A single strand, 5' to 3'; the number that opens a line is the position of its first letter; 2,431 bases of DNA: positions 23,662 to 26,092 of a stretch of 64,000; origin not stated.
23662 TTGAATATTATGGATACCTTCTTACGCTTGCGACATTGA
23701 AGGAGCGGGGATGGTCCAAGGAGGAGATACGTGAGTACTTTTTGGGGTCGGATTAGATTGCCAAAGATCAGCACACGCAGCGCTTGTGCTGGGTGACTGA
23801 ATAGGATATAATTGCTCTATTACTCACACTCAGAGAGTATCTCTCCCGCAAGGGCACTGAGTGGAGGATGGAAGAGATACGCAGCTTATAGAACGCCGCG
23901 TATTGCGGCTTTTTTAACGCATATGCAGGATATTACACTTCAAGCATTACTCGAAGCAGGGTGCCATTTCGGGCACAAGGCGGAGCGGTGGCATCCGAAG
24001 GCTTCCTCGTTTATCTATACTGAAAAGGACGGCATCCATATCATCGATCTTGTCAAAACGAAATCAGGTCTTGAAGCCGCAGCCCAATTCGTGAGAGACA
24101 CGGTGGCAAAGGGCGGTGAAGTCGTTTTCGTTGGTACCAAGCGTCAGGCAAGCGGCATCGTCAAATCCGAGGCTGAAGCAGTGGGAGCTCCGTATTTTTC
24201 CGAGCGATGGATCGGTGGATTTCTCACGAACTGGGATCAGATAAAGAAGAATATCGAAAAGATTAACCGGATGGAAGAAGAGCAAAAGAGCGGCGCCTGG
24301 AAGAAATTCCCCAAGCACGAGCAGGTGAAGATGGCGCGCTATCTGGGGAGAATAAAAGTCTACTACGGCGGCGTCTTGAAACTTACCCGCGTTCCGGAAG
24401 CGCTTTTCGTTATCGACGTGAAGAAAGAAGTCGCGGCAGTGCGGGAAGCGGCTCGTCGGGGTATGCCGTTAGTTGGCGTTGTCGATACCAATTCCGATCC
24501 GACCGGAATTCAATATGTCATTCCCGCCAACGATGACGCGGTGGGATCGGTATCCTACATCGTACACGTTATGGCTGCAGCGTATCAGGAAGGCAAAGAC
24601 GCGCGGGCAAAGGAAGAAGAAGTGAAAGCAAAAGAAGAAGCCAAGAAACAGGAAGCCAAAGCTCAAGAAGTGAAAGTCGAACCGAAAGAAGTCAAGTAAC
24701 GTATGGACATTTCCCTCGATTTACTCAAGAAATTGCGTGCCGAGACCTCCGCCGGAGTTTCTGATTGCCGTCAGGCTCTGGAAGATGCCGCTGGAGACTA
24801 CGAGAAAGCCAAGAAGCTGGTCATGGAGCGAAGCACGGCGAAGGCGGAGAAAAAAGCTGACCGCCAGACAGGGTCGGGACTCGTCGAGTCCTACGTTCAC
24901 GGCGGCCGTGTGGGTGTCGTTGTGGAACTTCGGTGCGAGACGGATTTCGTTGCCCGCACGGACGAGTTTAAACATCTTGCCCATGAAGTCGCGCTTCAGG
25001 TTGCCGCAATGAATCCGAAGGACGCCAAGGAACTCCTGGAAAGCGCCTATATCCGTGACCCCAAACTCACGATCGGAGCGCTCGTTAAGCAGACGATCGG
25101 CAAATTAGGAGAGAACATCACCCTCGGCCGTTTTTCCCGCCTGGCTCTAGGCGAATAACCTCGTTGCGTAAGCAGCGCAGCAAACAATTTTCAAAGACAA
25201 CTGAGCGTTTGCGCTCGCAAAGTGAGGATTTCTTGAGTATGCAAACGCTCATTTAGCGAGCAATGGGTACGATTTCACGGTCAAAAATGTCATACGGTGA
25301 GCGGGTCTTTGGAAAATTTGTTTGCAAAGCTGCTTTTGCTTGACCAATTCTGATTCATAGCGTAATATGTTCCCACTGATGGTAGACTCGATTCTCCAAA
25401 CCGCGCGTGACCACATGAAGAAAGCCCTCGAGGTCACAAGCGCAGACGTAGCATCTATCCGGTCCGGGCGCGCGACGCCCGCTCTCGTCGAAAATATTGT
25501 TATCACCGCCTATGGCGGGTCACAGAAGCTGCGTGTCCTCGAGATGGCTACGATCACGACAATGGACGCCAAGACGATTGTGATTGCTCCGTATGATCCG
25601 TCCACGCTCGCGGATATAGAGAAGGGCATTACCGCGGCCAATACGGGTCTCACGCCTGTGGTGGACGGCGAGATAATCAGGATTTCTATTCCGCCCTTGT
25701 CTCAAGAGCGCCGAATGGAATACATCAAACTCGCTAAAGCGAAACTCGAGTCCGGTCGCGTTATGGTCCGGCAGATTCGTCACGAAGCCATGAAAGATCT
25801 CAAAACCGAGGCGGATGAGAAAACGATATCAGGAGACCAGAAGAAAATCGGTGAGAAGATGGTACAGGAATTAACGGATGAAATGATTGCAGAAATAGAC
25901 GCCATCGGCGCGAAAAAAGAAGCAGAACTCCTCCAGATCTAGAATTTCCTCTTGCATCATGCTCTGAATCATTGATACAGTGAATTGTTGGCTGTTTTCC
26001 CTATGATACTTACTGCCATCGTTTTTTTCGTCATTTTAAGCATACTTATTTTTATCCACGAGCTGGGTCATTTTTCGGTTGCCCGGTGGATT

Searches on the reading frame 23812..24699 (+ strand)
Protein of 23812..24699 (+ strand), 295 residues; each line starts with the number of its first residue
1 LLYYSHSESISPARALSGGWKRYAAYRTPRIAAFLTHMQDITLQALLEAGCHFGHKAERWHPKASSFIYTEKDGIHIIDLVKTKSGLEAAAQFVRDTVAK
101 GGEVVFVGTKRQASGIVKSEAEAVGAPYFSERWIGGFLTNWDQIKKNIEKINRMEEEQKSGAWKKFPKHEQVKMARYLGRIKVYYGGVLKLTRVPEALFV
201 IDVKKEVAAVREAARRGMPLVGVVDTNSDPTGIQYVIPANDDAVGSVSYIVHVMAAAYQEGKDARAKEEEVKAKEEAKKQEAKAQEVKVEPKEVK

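Call 18: search_protein_families(library=pfam, proteins=[window:23812-24699:+])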
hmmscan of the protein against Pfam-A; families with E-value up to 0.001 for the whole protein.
window:23812-24699:+ (295 aa): 1 family
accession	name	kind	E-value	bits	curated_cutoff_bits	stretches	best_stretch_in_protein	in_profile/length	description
PF00318.25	Ribosomal_S2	-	6.2e-79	264.7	26.1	1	46-261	1-216/216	Ribosomal protein S2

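Call 27: find_related_loci(query=window:23812-24699:+, collection=genome_contigs, flank=10000)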
Query window:23812-24699:+ (295 aa) in genome_contigs; peptide patterns used: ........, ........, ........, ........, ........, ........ (x = any residue, [..] = any of these).
600 stretches matched a pattern (row limit reached: there are more); 522 encode a relative of the query (tblastn E <= 1e-3); the best 80 are kept; 80 distinct loci.
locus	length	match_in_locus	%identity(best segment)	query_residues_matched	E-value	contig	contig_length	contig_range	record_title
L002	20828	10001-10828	72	16-284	2e-131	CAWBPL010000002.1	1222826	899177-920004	MAG: Candidatus Gottesmanbacteria bacterium isolate MFD01476.bin.2.135 genome assembly, contig: contig_74641, whole geno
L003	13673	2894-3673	73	35-293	1e-124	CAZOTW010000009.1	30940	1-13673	MAG TPA_asm: uncultured Gammaproteobacteria bacterium isolate SRP080215_co1_129 genome assembly, contig: NODE_514_length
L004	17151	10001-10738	74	31-275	3e-124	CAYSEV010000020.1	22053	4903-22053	MAG TPA_asm: uncultured Gammaproteobacteria bacterium isolate SRP342105_co1_249 genome assembly, contig: NODE_3137_lengt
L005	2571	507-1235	77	38-278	4e-129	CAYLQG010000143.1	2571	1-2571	MAG TPA_asm: uncultured Gammaproteobacteria bacterium isolate binchicken_co54_478 genome assembly, contig: NODE_88715_le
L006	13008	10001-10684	75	38-265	5e-119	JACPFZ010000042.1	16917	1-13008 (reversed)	MAG: Candidatus Gottesmanbacteria bacterium isolate NC_groundwater_374_Ag_B-0.1um_46_9 GD18-4_B1_scaffold_1240953, whole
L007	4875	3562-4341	68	38-286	9e-119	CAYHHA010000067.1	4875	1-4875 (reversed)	MAG TPA_asm: uncultured Gammaproteobacteria bacterium isolate ERP119702_co3_129 genome assembly, contig: NODE_15313_leng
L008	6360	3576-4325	67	4-267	7e-118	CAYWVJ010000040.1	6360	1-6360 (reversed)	MAG TPA_asm: uncultured Gammaproteobacteria bacterium isolate SRP093762_co1_96 genome assembly, contig: NODE_6702_length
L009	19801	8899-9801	58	1-285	8e-113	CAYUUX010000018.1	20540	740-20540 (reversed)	MAG TPA_asm: uncultured Gammaproteobacteria bacterium isolate binchicken_co22_244 genome assembly, contig: NODE_2778_len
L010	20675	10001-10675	72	38-262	6e-112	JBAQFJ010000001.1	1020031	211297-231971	MAG: Microgenomates group bacterium isolate MFD12003_ilm_asm_bin4 k127_26405, whole genome shotgun sequence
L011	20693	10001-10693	68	38-268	1e-111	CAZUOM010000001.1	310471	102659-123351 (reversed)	MAG TPA_asm: uncultured Gammaproteobacteria bacterium isolate binchicken_co341_72 genome assembly, contig: NODE_1_length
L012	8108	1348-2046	67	36-268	5e-109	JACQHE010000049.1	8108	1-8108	MAG: Candidatus Gottesmanbacteria bacterium isolate NC_groundwater_1091_Ag_S2p5_51_258 S_2p5_S6_coassembly_k141_4754181,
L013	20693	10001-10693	68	30-262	4e-109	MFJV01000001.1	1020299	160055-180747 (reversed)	MAG: Candidatus Gottesmanbacteria bacterium RIFCSPLOWO2_01_FULL_43_11b rifcsplowo2_01_scaffold_30, whole genome shotgun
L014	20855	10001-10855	57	2-263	2e-106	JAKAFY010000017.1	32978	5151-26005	MAG: bacterium isolate WY2.bin139 NODE_1714_length_32978_cov_1.953274, whole genome shotgun sequence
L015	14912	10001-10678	68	37-262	1e-105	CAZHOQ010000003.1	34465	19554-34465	MAG TPA_asm: uncultured Gammaproteobacteria bacterium isolate SRP093185_co1_203 genome assembly, contig: NODE_566_length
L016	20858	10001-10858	66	3-291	7e-122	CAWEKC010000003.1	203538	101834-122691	MAG: Candidatus Gottesmanbacteria bacterium isolate MFD05942.bin.1.195 genome assembly, contig: contig_33411, whole geno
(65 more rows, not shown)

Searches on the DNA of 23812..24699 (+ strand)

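Call 91: search_rna_families(sources=[L002, L013, L006, L088], threshold=gathering)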
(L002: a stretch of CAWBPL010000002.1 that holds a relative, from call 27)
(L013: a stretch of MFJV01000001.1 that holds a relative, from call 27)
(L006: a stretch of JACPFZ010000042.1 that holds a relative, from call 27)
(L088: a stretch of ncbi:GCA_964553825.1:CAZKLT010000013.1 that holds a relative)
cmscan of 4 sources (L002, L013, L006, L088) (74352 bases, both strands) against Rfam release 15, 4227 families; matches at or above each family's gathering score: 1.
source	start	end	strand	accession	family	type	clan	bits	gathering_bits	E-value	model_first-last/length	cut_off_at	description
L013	4008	4165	-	RF00234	glmS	Cis-reg; riboswitch;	-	43.7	37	7.5e-07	1-167/167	no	glmS glucosamine-6-phosphate activated ribozyme aptamer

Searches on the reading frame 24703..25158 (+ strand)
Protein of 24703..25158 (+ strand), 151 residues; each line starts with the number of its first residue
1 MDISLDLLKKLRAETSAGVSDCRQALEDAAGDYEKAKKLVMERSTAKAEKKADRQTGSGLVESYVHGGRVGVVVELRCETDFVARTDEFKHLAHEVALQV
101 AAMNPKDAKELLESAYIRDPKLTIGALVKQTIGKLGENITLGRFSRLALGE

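Call 18: search_protein_families(library=pfam, proteins=[window:24703-25158:+])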
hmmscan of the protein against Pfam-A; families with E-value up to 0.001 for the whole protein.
window:24703-25158:+ (151 aa): 1 family
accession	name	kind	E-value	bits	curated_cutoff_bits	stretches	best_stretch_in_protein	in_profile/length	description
PF00889.24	EF_TS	-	1.4e-18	67.7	27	1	71-148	1-76/204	Elongation factor TS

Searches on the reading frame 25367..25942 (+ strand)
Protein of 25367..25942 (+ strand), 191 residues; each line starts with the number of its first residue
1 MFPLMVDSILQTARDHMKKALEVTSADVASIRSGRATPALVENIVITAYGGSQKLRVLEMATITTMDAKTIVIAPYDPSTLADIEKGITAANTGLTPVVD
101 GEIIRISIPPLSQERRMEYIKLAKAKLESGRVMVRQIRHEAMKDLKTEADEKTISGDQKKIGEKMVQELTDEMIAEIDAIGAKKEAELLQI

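Call 18: search_protein_families(library=pfam, proteins=[window:25367-25942:+])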
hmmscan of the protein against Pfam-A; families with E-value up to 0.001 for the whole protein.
window:25367-25942:+ (191 aa): 1 family
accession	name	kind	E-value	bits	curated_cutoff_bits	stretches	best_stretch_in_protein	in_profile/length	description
PF01765.24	RRF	-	7.6e-49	166.1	29.7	1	26-189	3-164/164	Ribosome recycling factor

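Call 41: find_homologous_proteins(query=window:25367-25942:+, max_evalue=1e-30)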
Query window:25367-25942:+ (191 aa): 1418 proteins with E <= 1e-30 among 1802 candidates; the best 120 are listed.
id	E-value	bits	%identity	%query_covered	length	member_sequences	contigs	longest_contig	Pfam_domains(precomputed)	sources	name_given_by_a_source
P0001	9.6e-107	372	99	98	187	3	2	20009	PF01765.25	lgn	-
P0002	5.0e-89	315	81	98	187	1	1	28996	PF01765.25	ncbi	-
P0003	2.1e-88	313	79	98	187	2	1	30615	PF01765.25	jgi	jgi:ribosome recycling factor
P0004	2.6e-87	309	80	98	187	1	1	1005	PF01765.25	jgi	jgi:ribosome recycling factor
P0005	3.3e-87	309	79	98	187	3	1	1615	PF01765.25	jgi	jgi:ribosome recycling factor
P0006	3.4e-87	309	79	98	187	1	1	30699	PF01765.25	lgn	-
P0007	6.2e-87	308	79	98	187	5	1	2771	PF01765.25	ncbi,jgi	-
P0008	2.6e-86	306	76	98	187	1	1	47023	PF01765.25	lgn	-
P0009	3.2e-86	305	79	98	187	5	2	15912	PF01765.25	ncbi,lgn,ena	-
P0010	5.5e-86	305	79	98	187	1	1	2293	PF01765.25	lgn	-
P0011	7.7e-86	304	75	98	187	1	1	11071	PF01765.25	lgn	-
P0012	1.6e-85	303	78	98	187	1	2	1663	PF01765.25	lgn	-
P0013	1.8e-85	303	83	92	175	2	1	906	PF01765.25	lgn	-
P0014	2.0e-85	303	78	98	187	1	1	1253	PF01765.25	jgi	jgi:ribosome recycling factor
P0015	2.8e-85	302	76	98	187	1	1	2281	PF01765.25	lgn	-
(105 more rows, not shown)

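Call 42: find_encoding_contigs(protein=P0001, flank=10000, max_places=10)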
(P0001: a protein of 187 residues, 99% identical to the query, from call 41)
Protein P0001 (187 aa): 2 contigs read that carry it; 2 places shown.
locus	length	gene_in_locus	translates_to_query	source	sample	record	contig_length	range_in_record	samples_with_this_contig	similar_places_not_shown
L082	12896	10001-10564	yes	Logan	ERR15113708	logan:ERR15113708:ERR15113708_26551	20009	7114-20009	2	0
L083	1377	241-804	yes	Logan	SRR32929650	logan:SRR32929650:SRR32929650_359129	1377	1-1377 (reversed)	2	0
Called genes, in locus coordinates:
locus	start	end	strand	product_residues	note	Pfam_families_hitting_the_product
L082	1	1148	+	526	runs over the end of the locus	-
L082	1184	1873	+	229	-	PF02223:Thymidylate_kin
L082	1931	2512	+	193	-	PF00265:TK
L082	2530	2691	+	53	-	-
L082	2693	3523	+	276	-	PF01048:PNP_UDP_1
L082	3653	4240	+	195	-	PF00300:His_Phos_1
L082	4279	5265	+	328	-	PF00962:A_deaminase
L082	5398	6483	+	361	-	PF00478:IMPDH, PF04131:NanE, PF01070:FMN_dh, PF03060:NMO (weak)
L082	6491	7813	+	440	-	PF00464:SHMT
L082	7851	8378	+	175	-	-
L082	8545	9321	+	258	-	PF00318:Ribosomal_S2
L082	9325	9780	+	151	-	PF00889:EF_TS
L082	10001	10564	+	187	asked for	PF01765:RRF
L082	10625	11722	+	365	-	PF02163:Peptidase_M50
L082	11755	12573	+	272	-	-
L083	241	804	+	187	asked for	PF01765:RRF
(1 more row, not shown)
